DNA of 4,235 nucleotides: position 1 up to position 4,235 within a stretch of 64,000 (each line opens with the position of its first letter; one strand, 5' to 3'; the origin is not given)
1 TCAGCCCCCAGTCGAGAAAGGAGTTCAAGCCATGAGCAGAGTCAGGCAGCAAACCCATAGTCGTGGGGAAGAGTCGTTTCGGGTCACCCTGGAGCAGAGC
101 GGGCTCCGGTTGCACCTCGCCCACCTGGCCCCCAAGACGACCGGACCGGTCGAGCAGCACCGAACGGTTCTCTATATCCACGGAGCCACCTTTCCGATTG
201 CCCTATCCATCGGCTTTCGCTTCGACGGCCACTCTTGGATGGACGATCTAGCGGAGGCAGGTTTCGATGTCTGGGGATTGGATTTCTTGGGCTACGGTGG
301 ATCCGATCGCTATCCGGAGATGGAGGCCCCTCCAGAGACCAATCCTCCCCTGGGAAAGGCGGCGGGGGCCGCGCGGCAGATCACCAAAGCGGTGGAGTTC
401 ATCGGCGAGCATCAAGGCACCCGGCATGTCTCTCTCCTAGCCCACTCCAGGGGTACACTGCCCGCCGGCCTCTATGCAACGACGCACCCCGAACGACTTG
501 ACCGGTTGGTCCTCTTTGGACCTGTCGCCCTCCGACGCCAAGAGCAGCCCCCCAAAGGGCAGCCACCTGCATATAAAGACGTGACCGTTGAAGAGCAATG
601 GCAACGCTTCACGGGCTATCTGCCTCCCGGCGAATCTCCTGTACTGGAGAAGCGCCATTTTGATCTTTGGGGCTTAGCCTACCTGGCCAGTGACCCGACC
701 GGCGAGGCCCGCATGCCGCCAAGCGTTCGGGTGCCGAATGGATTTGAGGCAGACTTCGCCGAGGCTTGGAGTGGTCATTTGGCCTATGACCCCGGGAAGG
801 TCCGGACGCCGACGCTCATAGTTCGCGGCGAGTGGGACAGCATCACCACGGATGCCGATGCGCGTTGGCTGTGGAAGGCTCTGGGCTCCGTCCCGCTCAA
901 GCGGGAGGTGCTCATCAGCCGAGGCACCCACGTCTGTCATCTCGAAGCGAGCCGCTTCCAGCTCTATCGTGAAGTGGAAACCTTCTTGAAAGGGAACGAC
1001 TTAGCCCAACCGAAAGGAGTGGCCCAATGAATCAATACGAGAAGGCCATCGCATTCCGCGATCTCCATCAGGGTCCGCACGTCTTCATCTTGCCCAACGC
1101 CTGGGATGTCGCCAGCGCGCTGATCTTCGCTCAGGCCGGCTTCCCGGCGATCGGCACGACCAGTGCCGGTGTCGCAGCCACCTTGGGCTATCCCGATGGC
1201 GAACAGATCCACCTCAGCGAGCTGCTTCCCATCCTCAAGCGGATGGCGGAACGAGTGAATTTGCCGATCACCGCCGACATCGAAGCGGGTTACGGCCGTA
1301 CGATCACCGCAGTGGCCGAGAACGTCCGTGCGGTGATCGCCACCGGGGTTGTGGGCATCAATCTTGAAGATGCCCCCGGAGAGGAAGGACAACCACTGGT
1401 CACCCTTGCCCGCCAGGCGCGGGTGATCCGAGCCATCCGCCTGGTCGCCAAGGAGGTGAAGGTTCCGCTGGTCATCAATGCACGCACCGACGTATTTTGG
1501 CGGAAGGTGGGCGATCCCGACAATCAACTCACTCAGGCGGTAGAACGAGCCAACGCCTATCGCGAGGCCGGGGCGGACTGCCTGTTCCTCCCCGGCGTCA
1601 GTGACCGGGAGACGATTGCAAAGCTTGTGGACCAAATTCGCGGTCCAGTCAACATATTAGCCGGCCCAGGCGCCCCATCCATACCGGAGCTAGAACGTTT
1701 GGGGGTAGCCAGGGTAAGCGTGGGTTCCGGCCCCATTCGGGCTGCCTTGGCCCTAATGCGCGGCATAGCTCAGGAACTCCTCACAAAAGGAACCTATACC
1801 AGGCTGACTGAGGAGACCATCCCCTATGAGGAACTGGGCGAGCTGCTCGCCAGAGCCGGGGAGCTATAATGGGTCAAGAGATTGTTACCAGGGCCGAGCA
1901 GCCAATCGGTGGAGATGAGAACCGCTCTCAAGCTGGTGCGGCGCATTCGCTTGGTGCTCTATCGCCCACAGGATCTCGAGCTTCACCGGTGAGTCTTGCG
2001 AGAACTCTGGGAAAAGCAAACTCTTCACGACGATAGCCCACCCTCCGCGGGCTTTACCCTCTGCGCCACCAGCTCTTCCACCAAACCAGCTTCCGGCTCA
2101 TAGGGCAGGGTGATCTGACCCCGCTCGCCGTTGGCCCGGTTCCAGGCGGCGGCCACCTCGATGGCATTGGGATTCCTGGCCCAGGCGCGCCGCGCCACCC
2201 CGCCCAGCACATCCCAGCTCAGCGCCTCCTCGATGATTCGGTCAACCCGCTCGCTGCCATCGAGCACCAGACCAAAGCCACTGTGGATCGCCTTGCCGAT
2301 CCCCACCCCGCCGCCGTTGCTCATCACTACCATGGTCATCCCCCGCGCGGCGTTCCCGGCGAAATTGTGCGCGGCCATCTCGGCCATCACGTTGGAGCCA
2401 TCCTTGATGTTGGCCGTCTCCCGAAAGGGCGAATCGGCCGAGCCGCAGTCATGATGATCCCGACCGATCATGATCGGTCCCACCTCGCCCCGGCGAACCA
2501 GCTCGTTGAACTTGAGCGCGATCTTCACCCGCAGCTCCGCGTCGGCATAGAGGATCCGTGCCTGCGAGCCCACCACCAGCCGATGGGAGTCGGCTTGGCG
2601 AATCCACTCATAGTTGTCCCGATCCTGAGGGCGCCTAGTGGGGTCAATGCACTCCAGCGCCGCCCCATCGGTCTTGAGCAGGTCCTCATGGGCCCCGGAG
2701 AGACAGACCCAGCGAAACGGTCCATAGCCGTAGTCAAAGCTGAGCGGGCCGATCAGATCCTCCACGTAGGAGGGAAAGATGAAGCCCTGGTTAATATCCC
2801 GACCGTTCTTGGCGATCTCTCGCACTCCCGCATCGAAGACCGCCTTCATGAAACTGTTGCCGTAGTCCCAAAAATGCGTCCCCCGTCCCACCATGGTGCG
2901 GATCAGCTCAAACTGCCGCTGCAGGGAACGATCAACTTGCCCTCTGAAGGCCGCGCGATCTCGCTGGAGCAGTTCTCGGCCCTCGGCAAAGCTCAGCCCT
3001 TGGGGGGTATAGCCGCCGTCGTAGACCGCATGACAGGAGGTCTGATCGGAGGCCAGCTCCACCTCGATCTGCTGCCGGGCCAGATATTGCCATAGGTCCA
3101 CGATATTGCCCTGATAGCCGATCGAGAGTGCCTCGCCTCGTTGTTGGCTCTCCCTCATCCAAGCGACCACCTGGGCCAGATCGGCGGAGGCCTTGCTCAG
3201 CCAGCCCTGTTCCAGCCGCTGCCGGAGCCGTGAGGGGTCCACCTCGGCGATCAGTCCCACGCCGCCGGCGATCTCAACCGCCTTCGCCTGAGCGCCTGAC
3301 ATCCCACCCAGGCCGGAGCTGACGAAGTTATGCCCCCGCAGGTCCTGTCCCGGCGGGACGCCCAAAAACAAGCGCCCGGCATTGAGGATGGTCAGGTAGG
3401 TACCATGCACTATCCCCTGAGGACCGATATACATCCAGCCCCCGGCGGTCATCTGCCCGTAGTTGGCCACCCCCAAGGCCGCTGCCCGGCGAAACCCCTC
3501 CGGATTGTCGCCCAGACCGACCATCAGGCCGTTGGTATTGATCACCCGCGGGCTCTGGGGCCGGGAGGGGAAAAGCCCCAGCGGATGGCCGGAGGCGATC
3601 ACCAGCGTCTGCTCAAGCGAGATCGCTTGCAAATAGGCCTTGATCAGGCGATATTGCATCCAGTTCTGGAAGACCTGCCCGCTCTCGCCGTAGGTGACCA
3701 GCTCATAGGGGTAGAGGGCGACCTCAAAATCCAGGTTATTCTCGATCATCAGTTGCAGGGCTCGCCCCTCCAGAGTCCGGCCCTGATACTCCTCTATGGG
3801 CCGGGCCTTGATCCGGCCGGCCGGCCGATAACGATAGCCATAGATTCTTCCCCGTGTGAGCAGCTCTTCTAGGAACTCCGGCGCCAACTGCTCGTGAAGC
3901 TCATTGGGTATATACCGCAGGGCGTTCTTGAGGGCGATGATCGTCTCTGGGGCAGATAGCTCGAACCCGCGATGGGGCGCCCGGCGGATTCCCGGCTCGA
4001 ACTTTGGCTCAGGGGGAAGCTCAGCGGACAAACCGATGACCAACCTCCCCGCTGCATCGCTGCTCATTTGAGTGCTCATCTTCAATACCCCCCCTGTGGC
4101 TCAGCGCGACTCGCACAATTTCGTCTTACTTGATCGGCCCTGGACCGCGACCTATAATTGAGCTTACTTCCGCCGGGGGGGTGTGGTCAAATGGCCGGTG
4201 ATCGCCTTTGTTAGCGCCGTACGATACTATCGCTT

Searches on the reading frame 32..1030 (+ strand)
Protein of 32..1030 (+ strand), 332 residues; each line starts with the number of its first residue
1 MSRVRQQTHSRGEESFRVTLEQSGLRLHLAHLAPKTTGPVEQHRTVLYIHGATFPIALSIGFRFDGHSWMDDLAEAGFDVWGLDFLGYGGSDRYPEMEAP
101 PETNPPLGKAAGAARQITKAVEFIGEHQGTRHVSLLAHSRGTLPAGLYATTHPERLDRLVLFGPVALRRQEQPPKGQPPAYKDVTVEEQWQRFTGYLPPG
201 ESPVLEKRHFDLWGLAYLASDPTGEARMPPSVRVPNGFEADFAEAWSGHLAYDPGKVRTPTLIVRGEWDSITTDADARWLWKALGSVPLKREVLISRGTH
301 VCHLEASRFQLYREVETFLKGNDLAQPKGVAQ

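Call 17: search_protein_families(library=pfam, proteins=[window:32-1030:+], max_evalue=0.000001)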
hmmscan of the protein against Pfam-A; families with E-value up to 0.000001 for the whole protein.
window:32-1030:+ (332 aa): 3 families
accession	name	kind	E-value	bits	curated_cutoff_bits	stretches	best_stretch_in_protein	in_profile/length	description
PF00561.26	Abhydrolase_1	-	3.5e-17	63.3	25.8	1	67-305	17-243/245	alpha/beta hydrolase fold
PF12146.15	Hydrolase_4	-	1.1e-13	51.5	27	1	69-171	23-116/239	Serine aminopeptidase, S33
PF12697.13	Abhydrolase_6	-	4.5e-08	34.5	26.3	1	46-305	1-209/217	Alpha/beta hydrolase family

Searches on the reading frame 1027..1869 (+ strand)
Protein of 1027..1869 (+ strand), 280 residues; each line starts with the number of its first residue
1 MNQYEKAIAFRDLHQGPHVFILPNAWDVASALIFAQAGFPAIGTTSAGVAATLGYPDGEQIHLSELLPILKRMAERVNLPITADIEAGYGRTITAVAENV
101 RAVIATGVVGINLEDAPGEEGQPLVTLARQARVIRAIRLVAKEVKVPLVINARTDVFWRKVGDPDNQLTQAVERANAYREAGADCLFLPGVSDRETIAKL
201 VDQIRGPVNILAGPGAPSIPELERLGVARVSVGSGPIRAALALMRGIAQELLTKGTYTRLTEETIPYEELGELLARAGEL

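Call 17: search_protein_families(library=pfam, proteins=[window:1027-1869:+], max_evalue=0.000001)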
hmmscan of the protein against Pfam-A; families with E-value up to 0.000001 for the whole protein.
window:1027-1869:+ (280 aa): 1 family
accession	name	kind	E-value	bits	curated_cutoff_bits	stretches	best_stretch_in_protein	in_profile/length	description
PF13714.12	PEP_mutase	-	1e-87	294.1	31.5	1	10-251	1-239/240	Phosphoenolpyruvate phosphomutase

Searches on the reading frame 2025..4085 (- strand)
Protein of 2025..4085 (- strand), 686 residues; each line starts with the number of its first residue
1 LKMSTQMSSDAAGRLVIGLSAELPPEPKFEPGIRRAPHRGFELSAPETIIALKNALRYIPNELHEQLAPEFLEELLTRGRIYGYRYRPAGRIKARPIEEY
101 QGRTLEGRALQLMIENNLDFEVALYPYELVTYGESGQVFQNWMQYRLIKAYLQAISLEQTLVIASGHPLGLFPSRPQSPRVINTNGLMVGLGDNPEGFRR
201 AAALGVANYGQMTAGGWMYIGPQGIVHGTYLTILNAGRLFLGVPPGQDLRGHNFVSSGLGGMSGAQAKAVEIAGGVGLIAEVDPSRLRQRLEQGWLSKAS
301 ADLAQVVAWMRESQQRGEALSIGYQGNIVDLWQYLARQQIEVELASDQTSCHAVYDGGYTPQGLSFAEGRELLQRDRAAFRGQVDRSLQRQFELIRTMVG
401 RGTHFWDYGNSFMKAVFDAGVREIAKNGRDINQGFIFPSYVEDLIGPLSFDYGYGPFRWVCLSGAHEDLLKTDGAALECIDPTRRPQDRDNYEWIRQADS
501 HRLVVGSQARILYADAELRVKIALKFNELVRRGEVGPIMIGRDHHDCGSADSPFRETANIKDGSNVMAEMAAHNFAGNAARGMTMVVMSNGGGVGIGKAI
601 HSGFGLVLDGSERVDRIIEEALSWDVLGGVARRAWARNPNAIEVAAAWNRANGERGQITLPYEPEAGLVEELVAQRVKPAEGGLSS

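Call 17: search_protein_families(library=pfam, proteins=[window:2025-4085:-], max_evalue=0.000001)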
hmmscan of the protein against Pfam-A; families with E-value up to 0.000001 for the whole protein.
window:2025-4085:- (686 aa): 3 families
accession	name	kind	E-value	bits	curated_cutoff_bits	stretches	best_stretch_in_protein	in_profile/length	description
PF17392.7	Urocanase_C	-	1.4e-79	266.5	23.6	1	450-645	3-194/196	Urocanase C-terminal domain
PF01175.24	Urocanase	-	3.4e-74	249.5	23.2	1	221-443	1-208/209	Urocanase Rossmann-like domain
PF17391.7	Urocanase_N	-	5.6e-47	159.2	23.2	1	92-218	1-127/127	Urocanase N-terminal domain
